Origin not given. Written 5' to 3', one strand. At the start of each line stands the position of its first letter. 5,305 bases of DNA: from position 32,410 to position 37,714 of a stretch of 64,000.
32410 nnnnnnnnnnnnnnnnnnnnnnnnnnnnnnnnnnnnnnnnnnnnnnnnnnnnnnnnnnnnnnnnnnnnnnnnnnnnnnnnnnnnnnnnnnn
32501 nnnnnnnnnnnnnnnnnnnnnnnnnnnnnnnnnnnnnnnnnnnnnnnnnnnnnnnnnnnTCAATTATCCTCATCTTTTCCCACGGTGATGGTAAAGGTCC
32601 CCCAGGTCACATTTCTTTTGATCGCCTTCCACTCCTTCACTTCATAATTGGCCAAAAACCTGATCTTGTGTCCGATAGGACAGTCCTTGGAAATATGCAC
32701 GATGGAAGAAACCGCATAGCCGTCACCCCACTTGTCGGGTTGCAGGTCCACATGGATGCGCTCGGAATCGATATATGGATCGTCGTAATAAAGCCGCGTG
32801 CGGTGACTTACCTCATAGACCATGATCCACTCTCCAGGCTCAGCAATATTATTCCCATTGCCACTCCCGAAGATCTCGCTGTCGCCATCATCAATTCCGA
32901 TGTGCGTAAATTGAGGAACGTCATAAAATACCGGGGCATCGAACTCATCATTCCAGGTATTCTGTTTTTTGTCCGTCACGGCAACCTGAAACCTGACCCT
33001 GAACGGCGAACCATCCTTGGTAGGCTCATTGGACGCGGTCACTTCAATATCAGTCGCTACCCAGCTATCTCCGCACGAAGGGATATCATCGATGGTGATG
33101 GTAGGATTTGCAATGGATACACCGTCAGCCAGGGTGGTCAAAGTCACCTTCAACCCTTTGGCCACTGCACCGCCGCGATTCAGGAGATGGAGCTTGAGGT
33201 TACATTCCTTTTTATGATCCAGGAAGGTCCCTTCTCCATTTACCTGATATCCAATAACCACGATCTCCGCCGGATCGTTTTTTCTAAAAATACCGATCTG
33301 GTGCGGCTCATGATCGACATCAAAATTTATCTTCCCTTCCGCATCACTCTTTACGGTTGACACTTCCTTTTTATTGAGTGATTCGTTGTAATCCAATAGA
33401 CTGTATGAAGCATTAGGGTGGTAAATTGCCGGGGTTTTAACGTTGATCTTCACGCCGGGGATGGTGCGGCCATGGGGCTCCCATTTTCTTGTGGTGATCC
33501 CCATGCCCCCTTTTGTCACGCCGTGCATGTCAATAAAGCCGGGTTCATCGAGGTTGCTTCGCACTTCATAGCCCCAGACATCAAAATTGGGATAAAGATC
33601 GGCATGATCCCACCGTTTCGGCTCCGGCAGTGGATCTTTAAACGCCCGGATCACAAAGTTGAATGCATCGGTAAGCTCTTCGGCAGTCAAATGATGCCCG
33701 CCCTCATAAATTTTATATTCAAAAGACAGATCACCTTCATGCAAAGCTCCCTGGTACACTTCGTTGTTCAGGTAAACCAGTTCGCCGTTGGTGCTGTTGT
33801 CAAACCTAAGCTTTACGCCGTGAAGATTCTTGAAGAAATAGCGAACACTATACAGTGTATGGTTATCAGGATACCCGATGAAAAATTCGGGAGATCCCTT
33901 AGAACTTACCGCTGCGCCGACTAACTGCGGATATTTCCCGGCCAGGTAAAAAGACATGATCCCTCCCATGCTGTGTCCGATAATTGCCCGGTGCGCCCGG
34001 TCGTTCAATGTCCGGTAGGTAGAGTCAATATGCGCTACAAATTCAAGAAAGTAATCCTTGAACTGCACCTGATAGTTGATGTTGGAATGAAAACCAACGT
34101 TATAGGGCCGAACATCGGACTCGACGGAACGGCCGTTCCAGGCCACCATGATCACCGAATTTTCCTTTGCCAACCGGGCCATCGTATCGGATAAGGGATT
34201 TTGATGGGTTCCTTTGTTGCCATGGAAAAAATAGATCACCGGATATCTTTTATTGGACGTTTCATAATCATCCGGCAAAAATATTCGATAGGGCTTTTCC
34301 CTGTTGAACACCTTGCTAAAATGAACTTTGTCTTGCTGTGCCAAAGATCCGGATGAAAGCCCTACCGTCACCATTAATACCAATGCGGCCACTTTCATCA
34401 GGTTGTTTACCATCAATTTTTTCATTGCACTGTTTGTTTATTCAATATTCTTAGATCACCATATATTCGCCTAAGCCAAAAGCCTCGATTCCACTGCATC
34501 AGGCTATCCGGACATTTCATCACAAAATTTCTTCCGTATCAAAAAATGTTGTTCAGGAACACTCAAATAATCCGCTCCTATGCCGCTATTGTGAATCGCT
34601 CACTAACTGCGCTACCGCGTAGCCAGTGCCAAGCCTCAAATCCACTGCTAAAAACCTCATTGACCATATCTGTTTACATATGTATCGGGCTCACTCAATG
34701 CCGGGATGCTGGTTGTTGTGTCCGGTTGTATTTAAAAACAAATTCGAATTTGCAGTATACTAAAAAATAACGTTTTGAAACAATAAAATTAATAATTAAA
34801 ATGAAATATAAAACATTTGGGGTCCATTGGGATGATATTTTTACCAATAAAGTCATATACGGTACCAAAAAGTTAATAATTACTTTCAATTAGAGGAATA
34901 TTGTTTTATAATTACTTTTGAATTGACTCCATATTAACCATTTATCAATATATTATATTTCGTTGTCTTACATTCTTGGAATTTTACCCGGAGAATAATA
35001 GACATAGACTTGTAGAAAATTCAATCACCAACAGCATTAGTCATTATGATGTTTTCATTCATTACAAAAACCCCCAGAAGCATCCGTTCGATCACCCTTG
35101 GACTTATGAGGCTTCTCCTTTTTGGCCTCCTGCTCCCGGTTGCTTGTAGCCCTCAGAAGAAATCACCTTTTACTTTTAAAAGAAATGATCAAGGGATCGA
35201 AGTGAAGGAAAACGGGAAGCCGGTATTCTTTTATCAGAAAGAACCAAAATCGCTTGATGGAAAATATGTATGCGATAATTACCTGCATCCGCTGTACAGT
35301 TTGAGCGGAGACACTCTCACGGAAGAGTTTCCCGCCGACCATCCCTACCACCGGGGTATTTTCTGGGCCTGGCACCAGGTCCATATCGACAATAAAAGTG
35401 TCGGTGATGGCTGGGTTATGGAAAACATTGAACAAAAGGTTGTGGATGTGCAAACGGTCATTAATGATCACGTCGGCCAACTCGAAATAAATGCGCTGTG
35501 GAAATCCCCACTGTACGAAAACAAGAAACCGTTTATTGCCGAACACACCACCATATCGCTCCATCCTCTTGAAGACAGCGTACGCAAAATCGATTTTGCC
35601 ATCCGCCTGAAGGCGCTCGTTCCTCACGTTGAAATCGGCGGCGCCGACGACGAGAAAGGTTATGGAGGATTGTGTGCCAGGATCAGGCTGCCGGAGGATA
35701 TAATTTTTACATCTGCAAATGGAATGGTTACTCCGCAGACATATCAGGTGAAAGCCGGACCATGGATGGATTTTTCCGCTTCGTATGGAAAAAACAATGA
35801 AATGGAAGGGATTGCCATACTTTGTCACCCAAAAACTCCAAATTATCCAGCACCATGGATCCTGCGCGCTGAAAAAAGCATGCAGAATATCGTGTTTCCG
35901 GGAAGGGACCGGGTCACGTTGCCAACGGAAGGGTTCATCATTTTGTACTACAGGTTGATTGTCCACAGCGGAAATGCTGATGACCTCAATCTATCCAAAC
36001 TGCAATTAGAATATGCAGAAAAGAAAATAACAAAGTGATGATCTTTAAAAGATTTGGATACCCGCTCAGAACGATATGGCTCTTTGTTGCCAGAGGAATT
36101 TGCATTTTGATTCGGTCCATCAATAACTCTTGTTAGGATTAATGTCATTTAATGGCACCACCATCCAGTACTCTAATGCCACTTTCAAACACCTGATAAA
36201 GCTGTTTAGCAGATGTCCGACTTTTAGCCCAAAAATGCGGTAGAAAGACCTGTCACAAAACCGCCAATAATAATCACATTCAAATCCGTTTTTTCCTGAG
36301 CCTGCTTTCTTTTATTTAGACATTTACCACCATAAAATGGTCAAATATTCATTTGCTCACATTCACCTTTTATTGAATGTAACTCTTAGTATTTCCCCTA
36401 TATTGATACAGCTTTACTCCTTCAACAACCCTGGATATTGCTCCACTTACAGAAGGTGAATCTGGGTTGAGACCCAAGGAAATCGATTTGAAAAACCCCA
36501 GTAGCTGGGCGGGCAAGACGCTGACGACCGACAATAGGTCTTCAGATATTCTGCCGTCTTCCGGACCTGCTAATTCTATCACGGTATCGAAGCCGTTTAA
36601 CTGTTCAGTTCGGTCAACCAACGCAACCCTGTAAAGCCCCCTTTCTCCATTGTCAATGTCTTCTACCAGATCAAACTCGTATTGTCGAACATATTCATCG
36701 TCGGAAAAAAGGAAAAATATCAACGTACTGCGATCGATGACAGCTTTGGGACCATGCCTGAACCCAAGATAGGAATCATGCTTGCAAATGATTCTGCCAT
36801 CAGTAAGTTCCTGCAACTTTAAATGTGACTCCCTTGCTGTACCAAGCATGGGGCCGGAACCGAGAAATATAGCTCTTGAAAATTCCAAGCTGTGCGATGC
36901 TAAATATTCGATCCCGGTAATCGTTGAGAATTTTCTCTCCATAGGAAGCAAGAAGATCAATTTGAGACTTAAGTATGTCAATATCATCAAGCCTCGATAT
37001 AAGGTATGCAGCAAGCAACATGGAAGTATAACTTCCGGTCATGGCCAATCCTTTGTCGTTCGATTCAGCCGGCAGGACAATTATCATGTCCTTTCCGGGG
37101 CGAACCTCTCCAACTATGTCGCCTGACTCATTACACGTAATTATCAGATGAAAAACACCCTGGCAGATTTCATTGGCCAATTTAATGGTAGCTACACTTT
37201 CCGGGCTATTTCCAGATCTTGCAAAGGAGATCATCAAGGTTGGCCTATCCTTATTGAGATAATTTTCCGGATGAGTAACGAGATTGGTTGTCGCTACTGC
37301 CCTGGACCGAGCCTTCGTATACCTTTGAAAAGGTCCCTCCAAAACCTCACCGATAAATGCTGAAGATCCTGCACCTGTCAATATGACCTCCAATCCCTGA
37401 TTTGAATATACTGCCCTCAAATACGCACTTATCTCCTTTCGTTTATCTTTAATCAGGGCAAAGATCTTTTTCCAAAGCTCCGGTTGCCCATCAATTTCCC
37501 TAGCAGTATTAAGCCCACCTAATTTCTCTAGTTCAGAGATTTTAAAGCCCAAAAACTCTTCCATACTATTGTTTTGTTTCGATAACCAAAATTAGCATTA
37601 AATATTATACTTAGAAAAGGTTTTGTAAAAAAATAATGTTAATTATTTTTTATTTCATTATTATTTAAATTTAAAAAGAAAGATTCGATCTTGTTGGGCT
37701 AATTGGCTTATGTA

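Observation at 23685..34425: A 10.7-kb operon of secreted enzymes without its own SusC/D, mirrored by paralogues in PUL-2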

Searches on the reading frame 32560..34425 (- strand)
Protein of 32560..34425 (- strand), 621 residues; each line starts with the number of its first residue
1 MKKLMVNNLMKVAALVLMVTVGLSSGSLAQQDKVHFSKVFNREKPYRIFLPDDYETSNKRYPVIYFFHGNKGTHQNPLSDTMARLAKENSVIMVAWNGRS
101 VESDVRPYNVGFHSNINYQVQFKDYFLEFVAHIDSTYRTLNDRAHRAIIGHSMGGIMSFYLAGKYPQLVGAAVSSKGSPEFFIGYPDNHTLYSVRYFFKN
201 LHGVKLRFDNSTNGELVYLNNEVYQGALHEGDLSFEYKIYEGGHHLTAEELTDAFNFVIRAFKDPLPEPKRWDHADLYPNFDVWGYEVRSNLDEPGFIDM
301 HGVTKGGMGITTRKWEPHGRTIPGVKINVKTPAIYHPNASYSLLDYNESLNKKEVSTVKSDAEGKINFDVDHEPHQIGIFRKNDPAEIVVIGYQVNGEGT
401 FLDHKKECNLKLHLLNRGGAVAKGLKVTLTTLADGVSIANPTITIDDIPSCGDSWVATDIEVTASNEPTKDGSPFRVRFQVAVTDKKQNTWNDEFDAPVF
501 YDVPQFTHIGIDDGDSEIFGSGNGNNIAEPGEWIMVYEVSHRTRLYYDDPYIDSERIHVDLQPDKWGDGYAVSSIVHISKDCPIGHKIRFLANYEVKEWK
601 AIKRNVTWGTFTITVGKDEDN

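Call 4: search_protein_families(library=pfam, proteins=[window:32560-34425:-], max_evalue=0.01)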
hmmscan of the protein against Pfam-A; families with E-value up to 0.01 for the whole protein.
window:32560-34425:- (621 aa): 7 families
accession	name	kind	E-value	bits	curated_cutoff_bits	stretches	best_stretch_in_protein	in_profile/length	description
PF00756.26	Esterase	-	4.6e-19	69.6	22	1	37-174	1-145/251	Putative esterase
PF00561.26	Abhydrolase_1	-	4e-08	33.7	25.8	1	125-200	51-126/245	alpha/beta hydrolase fold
PF12146.15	Hydrolase_4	-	2.1e-05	24.4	27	1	117-175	50-107/239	Serine aminopeptidase, S33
PF02230.22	Abhydrolase_2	-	2.2e-05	24.8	23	1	119-258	80-213/217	Phospholipase/Carboxylesterase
PF07819.20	PGAP1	-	0.0016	18.7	24.3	1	66-159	9-106/233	PGAP1-like alpha/beta domain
PF12697.13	Abhydrolase_6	-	0.0082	17.3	26.3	0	122-184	51-99/217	Alpha/beta hydrolase family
PF00326.27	Peptidase_S9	-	0.0083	16.1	22.6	0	119-178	42-98/213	Prolyl oligopeptidase family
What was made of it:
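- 32560..34425 (-): gA: secreted CE1-like serine esterase (621 aa) with a ~350-aa C-terminal extension that has no family match. PF00756 E 4.6e-19 (call 4).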

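Call 17: search_protein_families(library=ncbifam, proteins=[window:32560-34425:-], max_evalue=0.01)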
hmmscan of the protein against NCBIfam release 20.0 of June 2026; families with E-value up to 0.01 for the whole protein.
window:32560-34425:- (621 aa): 5 families
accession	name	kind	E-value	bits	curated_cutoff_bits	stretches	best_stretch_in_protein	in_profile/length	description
NF050058.1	e_dPHAscl_type1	hypoth_equivalog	6.4e-11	42.2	150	1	43-178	7-138/276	extracellular catalytic domain type 1 short-chain-length polyhydroxyalkanoate depolymerase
TIGR02821.1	fghA_ester_D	equivalog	3.7e-07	30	281.7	1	34-168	17-162/275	S-formylglutathione hydrolase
NF007758.0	PRK10439.1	equivalog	7e-07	28.5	222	1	42-245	196-395/418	enterochelin esterase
NF041944.1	Xylase_Ferestase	equivalog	1.1e-05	23.9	1200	1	33-170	471-615/694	bifunctional endo-1,4-beta-xylanase/feruloyl esterase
NF058612.1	GTNG0744Estse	equivalog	0.002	18.1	450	1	61-172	38-149/242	GTNG_0744 family esterase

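Call 72: search_solved_structures(query=window:32560-34425:-, max_evalue=0.01, show_alignments=1)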
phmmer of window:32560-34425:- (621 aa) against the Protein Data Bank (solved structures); distinct sequences matched with E-value up to 0.01: 20.
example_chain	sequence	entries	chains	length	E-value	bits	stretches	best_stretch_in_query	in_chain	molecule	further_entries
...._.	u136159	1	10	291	5e-13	51.6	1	33-172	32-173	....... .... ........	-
5vol_A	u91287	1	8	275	1.2e-12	50.4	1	35-156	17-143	Putative esterase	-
7xrv_A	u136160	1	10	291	1.3e-12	50.2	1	33-172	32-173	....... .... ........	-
8z91_A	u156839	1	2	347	7.2e-11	44.5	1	43-171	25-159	Esterase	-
1jjf_A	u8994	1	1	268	2.1e-09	39.7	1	34-161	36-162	ENDO-1,4-BETA-XYLANASE Z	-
1jt2_A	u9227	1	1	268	5.4e-09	38.3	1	34-161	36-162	PROTEIN (ENDO-1,4-BETA-XYLANASE Z)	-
7b5v_A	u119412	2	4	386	3.3e-08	35.7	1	35-162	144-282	Carbohydrate Esterase family 1 protein with an N-terminal carbohydrate binding module fami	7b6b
6mot_A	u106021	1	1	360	7.5e-07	31.2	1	38-160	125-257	Isoamylase N-terminal domain protein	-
6mou_A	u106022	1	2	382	8.5e-07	31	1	38-160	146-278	Isoamylase N-terminal domain protein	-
5cxu_A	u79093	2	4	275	9.2e-07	30.9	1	34-175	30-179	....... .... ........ AmCE1/Fae1A | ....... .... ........, AmCE1/Fae1A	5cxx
6rzn_A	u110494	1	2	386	8.5e-05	24.4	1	37-159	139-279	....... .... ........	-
8bbp_A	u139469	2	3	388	8.6e-05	24.4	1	37-159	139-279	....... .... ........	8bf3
8bbp_B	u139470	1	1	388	8.7e-05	24.4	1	37-159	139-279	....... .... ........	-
6rzo_A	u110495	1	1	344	9e-05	24.3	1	48-158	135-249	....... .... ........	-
6rzo_B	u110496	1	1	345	9.1e-05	24.3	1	48-158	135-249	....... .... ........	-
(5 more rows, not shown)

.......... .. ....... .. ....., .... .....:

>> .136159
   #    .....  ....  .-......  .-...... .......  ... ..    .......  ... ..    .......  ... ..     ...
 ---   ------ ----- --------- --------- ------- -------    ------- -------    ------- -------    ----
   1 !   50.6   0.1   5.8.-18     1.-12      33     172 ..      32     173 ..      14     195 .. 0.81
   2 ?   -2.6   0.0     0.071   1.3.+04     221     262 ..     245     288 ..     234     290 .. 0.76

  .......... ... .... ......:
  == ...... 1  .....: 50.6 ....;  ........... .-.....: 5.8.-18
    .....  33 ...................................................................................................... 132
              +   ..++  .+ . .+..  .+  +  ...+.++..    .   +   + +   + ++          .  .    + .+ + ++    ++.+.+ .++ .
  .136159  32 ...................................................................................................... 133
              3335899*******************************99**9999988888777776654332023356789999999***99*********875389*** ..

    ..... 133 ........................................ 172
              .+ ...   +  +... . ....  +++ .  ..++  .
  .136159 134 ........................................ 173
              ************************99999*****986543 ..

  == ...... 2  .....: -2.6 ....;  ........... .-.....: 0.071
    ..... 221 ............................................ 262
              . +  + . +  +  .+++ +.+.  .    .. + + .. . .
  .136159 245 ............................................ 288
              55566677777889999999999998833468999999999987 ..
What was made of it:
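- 32560..34425 (-): PDB CE1 feruloyl esterases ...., 1jjf and 7b5v, E 5e-13 to 3e-8 (call 72).
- On CE1 (gA, gE): PDB CE1 hits at E 5e-13 to 3e-8 (call 72).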

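Call 89: find_encoding_contigs(protein=window:32560-34425:-, flank=6000, max_places=3)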
Protein window:32560-34425:- (621 aa): 1 contig read that carries it; 1 place shown.
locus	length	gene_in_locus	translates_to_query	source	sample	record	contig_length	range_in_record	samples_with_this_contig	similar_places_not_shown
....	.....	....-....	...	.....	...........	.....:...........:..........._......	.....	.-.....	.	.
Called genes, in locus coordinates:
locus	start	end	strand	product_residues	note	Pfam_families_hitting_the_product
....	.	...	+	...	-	?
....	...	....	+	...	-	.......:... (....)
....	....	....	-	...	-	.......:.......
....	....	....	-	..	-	-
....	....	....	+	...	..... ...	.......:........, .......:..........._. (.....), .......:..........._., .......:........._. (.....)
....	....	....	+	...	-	-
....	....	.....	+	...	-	-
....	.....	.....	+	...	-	-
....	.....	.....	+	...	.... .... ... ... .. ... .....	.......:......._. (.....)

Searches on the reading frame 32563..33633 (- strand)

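Call 54: search_protein_families(library=pfam, proteins=[window:32563-33633:-], max_evalue=5)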
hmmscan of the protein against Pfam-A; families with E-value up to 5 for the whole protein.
window:32563-33633:- (357 aa): 1 family
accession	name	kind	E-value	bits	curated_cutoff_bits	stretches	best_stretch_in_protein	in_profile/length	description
PF17802.7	SpaA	-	0.15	12.7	23.1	1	73-105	17-47/91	Prealbumin-like fold domain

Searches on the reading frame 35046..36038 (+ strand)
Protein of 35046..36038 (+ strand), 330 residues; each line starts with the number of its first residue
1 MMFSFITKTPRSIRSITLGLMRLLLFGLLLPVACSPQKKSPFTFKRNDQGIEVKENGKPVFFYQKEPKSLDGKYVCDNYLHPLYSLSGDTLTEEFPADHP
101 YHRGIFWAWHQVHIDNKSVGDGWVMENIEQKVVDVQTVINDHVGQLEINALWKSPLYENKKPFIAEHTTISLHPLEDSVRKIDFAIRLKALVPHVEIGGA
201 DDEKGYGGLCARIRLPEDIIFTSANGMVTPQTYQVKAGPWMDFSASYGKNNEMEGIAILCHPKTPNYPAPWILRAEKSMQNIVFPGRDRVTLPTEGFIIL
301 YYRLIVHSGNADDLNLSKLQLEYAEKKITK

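Call 4: search_protein_families(library=pfam, proteins=[window:35046-36038:+], max_evalue=0.01)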
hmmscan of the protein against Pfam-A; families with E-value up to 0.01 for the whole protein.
window:35046-36038:+ (330 aa): 1 family
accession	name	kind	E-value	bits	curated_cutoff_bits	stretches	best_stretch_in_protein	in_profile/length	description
PF14100.11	DUF6807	-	7.1e-42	144.3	27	1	51-318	2-267/270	Family of unknown function (DUF6807)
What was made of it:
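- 35046..36038 (+): DUF6807 protein, divergently transcribed from gA; a conserved neighbour. PF14100 E 7e-42 (call 4).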

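Call 44: search_protein_families(library=ncbifam, proteins=[window:35046-36038:+], max_evalue=0.001)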
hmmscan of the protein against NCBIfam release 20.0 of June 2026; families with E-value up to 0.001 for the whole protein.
window:35046-36038:+ (330 aa): 0 families

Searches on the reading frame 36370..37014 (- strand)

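Call 6: search_protein_families(library=pfam, proteins=[window:36370-37014:-], max_evalue=0.001)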
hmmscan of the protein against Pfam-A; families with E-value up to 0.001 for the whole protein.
window:36370-37014:- (214 aa): 0 families

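Call 44: search_protein_families(library=ncbifam, proteins=[window:36370-37014:-], max_evalue=0.001)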
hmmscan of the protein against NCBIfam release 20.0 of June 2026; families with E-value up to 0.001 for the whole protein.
window:36370-37014:- (214 aa): 4 families
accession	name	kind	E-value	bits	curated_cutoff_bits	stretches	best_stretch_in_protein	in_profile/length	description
TIGR02815.1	agaS_fam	subfamily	2.5e-41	141.9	529.2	1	43-205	212-372/372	putative sugar isomerase, AgaS family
NF041128.1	glucosaP_deam_GlmD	equivalog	4.9e-13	49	580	1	41-189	183-316/323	glucosamine-6-phosphate deaminase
NF001484.0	PRK00331.1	subfamily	3e-08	32.5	381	1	28-187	441-591/601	isomerizing glutamine--fructose-6-phosphate transaminase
TIGR01135.1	glmS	equivalog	1.3e-06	27.3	418.05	1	30-187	448-597/607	glutamine--fructose-6-phosphate transaminase (isomerizing)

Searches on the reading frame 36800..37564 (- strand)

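Call 6: search_protein_families(library=pfam, proteins=[window:36800-37564:-], max_evalue=0.001)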
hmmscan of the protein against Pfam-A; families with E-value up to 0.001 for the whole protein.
window:36800-37564:- (254 aa): 1 family
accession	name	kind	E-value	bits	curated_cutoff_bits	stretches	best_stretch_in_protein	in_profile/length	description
PF01380.27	SIS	-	1.6e-07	31.6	25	1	59-188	7-127/131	SIS domain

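Call 44: search_protein_families(library=ncbifam, proteins=[window:36800-37564:-], max_evalue=0.001)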
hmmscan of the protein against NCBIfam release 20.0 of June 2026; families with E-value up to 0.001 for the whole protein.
window:36800-37564:- (254 aa): 3 families
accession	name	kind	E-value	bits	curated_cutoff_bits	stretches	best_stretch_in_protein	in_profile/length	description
TIGR02815.1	agaS_fam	subfamily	8e-61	206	529.2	1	17-215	2-199/372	putative sugar isomerase, AgaS family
NF041128.1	glucosaP_deam_GlmD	equivalog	0.00054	19.3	580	1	59-183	33-143/323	glucosamine-6-phosphate deaminase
TIGR01135.1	glmS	equivalog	0.00063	18.3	418.05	1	21-191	254-415/607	glutamine--fructose-6-phosphate transaminase (isomerizing)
